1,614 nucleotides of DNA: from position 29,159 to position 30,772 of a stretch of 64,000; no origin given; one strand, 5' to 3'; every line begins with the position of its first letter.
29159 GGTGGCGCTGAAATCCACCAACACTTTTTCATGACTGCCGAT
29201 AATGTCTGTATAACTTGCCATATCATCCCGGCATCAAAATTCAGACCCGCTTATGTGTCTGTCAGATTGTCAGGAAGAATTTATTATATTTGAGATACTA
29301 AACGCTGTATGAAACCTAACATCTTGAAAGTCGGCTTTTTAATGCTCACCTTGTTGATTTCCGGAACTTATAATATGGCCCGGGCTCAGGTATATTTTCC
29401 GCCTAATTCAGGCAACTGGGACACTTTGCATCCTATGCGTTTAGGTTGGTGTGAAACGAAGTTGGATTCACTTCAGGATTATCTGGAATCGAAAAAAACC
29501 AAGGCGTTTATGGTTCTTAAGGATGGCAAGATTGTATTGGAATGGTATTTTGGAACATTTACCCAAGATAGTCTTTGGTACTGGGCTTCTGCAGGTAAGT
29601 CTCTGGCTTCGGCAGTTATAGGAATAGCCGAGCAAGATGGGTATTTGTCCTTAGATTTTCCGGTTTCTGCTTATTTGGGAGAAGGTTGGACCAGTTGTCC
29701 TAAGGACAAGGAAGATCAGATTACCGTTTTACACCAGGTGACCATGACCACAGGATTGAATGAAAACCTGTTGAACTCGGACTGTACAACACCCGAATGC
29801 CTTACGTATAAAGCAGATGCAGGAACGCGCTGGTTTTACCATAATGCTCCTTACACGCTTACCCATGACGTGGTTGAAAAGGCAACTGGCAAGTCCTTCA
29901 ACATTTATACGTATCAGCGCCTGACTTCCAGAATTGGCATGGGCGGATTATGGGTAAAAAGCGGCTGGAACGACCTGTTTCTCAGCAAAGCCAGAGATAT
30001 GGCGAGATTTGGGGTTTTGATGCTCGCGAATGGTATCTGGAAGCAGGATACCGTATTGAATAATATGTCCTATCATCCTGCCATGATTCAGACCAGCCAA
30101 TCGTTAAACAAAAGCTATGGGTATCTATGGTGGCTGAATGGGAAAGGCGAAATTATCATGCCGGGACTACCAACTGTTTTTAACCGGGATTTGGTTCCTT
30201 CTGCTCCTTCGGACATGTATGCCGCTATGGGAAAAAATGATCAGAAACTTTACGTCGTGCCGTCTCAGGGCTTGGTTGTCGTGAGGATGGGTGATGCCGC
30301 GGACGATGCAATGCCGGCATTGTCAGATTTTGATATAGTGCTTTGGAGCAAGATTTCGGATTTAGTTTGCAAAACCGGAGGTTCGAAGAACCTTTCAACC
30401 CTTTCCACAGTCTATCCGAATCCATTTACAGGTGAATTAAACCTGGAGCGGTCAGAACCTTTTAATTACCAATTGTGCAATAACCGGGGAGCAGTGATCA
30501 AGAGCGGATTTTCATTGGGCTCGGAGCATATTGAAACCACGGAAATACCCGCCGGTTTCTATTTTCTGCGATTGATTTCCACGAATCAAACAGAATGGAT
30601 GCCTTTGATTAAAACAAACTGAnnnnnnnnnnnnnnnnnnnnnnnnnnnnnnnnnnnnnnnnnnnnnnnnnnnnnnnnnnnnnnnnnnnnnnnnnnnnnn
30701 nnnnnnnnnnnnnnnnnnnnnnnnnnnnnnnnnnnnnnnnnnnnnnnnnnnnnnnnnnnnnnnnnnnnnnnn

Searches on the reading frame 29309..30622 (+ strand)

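Call 54: search_protein_families(library=pfam, proteins=[window:29309-30622:+], max_evalue=0.00001)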
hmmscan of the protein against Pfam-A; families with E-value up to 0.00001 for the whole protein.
window:29309-30622:+ (437 aa): 2 families
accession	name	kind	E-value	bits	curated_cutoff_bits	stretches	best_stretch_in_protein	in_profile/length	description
PF00144.29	Beta-lactamase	-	1.8e-27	96.8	27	1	66-327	18-307/329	Beta-lactamase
PF18962.6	Por_Secre_tail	-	2e-07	31.6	27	1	368-428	1-68/75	Secretion system C-terminal sorting domain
